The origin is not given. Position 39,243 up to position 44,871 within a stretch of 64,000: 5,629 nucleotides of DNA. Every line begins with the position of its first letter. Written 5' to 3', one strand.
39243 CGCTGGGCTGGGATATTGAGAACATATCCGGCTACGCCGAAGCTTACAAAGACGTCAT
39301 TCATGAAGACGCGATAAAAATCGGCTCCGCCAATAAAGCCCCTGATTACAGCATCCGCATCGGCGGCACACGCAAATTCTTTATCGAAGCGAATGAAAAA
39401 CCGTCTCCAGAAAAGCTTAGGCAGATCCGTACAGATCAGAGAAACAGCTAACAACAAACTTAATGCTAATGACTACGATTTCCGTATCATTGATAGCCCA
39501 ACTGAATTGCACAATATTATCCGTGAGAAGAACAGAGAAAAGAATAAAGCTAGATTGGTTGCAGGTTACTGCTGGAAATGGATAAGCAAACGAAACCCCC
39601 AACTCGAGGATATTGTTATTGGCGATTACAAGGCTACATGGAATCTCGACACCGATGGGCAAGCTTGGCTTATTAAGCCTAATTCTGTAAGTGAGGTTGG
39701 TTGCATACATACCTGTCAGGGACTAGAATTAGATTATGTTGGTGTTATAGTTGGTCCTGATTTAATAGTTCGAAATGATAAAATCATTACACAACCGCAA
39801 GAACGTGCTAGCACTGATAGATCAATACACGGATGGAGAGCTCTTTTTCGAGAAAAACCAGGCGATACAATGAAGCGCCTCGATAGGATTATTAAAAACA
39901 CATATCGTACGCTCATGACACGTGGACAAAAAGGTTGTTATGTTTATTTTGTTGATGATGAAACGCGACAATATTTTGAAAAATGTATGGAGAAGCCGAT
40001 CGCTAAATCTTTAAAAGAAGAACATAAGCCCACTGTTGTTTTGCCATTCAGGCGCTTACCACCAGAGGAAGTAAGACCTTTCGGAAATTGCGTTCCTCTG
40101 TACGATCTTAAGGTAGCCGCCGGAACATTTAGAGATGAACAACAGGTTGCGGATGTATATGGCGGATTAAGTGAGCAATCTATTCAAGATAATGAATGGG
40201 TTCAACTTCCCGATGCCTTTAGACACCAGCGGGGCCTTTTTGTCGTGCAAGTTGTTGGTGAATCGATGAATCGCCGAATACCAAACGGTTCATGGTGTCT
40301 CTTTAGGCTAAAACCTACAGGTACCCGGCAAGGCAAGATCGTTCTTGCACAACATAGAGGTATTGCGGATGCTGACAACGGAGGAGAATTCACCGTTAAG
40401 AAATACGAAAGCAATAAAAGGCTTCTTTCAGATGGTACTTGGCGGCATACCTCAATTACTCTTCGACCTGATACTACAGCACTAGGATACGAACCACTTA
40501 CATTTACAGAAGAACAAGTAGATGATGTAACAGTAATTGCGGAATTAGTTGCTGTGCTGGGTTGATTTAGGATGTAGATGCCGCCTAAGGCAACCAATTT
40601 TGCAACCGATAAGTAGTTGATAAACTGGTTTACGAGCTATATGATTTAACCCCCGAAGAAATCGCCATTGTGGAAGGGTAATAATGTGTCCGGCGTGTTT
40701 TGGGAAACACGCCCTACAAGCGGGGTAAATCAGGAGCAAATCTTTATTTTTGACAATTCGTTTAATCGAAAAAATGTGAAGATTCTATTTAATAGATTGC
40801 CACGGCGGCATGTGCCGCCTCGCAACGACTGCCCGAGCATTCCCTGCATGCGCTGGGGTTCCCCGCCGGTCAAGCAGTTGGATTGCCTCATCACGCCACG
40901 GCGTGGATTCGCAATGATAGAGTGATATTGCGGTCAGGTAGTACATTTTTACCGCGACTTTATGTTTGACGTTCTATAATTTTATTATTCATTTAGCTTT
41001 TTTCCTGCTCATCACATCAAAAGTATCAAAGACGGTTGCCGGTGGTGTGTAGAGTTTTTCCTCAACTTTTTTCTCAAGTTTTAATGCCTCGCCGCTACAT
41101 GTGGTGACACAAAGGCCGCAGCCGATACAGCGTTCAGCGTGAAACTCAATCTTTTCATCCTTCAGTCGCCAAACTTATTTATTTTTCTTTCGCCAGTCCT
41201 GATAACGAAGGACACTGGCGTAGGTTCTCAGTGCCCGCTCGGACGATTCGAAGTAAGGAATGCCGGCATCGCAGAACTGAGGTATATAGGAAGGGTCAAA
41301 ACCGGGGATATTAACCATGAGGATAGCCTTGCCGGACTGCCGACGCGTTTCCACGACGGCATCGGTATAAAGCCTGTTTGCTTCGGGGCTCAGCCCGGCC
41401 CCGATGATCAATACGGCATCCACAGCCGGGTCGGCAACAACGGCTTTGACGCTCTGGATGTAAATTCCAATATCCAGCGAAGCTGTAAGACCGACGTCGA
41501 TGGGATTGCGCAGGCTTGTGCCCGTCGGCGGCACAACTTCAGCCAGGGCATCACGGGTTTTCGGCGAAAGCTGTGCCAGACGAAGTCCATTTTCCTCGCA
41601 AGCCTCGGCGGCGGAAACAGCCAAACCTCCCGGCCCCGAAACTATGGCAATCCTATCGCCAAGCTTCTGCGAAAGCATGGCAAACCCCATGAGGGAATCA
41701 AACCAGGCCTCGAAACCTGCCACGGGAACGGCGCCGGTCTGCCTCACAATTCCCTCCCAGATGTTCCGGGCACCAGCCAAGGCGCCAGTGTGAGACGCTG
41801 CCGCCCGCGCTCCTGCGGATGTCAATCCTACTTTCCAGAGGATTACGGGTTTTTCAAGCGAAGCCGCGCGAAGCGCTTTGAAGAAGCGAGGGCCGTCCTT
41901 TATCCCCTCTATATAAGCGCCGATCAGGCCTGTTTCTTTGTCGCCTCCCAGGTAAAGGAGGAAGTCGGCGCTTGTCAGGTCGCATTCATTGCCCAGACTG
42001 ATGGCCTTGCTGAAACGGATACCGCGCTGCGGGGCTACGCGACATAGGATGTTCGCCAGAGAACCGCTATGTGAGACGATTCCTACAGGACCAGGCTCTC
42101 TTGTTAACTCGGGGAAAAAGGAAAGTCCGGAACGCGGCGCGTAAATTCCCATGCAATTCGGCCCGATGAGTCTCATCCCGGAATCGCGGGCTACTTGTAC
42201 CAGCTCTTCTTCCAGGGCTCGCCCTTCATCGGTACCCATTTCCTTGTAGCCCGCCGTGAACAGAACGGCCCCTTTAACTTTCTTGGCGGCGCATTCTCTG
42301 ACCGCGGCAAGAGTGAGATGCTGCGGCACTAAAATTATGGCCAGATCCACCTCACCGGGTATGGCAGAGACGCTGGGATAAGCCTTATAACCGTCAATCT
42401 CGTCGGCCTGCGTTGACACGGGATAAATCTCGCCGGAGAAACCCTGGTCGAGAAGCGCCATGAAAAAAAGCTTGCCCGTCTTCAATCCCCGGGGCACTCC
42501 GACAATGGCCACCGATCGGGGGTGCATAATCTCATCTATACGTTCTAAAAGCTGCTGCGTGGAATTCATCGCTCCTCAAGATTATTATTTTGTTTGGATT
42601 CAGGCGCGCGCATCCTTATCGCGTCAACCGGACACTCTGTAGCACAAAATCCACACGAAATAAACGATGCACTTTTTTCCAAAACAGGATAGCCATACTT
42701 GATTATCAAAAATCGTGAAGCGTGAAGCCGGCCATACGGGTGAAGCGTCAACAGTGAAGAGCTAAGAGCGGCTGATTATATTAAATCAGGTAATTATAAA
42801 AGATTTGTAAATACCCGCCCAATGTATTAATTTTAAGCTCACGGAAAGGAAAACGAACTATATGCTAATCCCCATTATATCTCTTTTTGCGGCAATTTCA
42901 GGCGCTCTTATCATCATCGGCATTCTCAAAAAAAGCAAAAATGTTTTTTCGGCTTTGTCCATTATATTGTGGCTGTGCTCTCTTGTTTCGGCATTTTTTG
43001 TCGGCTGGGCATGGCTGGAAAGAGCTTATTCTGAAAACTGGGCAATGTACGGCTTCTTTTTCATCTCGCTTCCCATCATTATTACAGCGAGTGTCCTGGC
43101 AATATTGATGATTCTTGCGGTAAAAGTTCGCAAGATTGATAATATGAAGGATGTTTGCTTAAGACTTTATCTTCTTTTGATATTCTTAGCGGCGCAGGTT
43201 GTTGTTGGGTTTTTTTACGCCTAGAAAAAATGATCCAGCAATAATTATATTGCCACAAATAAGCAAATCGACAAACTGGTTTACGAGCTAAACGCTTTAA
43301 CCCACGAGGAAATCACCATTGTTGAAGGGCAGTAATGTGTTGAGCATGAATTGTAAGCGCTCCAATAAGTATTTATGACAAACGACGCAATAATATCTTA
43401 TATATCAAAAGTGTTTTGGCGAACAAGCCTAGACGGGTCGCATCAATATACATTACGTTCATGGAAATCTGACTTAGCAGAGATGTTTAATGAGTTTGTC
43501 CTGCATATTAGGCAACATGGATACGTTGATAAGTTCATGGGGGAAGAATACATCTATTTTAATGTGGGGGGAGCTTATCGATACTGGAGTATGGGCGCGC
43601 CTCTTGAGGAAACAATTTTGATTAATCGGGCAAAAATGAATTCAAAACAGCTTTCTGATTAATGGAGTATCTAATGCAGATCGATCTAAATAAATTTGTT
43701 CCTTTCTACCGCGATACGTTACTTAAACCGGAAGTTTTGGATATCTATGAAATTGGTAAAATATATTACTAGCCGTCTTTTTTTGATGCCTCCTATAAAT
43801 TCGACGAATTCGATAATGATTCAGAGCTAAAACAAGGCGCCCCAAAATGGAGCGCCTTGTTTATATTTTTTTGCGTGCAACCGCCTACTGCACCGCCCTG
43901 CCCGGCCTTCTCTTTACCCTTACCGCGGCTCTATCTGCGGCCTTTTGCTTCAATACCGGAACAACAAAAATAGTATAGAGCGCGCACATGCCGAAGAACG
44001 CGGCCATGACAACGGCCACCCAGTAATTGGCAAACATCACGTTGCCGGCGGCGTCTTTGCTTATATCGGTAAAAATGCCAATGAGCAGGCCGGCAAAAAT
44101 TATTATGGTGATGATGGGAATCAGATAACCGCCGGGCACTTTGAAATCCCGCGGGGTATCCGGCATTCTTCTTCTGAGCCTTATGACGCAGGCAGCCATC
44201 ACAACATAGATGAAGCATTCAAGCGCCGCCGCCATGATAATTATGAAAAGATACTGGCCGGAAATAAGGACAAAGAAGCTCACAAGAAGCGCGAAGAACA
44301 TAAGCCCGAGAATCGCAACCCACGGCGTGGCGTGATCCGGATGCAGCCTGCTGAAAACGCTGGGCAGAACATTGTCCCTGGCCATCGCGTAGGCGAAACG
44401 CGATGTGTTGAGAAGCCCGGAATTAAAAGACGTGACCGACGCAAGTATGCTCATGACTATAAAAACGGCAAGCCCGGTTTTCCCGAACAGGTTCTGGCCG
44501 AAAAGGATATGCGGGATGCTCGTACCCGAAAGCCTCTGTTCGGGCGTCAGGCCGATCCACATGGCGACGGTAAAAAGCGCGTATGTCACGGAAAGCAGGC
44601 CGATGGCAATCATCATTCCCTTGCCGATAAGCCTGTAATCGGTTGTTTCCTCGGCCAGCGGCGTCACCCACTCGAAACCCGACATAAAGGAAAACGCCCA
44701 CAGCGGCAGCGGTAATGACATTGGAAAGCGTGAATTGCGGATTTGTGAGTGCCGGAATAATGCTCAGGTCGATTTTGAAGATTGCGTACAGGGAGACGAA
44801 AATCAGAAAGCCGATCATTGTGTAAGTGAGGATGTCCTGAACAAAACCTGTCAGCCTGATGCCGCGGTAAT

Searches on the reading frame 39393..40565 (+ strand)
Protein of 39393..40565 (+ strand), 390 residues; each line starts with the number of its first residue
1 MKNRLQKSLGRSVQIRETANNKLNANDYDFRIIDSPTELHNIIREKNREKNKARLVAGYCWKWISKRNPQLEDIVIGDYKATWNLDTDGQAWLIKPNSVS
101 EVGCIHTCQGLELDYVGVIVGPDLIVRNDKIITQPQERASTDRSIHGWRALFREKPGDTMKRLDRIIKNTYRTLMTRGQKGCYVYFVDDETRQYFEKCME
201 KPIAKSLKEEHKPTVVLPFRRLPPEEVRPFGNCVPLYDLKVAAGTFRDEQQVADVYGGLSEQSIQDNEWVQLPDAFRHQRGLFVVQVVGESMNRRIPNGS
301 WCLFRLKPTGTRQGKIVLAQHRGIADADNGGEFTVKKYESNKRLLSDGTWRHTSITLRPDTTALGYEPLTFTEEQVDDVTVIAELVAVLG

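Call 42: search_protein_families(library=pfam, proteins=[window:39393-40565:+], max_evalue=0.001)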
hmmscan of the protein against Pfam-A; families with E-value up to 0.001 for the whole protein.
window:39393-40565:+ (390 aa): 2 families
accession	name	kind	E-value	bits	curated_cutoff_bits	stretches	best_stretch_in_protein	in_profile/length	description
PF09848.15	SLFN-g3_helicase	-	4e-54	184.7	24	1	14-188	176-354/354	Schlafen group 3, DNA/RNA helicase domain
PF00717.28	Peptidase_S24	-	4.9e-08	33.1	23.3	1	240-341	5-85/116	Peptidase S24-like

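Call 77: search_protein_families(library=padloc, proteins=[window:39393-40565:+], max_evalue=0.001)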
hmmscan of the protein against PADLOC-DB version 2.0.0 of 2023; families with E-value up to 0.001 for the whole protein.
window:39393-40565:+ (390 aa): 1 family
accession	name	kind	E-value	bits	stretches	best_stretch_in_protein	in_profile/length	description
PDLC05014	PDC-S41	-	2.4e-06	24.2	1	102-186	553-623/657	-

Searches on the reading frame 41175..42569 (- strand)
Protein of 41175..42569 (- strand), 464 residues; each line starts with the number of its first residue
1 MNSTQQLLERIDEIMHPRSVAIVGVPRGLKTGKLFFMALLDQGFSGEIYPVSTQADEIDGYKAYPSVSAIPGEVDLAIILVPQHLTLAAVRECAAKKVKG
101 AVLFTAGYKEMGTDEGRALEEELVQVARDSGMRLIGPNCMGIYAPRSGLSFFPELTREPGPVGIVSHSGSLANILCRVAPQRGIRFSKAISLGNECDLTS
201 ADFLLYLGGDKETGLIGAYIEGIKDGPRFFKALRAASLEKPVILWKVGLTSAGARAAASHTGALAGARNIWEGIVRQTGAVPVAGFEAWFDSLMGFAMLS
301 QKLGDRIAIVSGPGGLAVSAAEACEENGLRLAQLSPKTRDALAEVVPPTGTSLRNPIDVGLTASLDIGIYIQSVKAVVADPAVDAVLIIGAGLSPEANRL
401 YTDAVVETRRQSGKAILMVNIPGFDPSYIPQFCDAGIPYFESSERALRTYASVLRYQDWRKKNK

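Call 42: search_protein_families(library=pfam, proteins=[window:41175-42569:-], max_evalue=0.001)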
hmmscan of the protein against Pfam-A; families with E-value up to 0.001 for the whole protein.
window:41175-42569:- (464 aa): 4 families
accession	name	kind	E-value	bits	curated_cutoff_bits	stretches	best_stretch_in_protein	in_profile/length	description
PF13607.11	Succ_CoA_lig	-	6.6e-45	152.7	27.4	1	159-293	1-135/138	Succinyl-CoA ligase like flavodoxin domain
PF13380.12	CoA_binding_2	-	5.6e-20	72.4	22.8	1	18-143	1-114/116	CoA binding domain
PF02629.25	CoA_binding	-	1.6e-11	45.3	22.3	1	18-107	4-97/97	CoA binding domain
PF19045.5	Ligase_CoA_2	-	6.5e-07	29.9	23.7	1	308-387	2-78/162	Ligase-CoA domain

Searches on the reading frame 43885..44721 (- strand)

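Call 42: search_protein_families(library=pfam, proteins=[window:43885-44721:-], max_evalue=0.001)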
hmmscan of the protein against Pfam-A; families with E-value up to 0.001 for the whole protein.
window:43885-44721:- (278 aa): 1 family
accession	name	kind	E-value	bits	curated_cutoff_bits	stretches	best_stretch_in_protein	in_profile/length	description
PF13520.12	AA_permease_2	-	2.7e-26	92.9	27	1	10-238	198-424/427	Amino acid permease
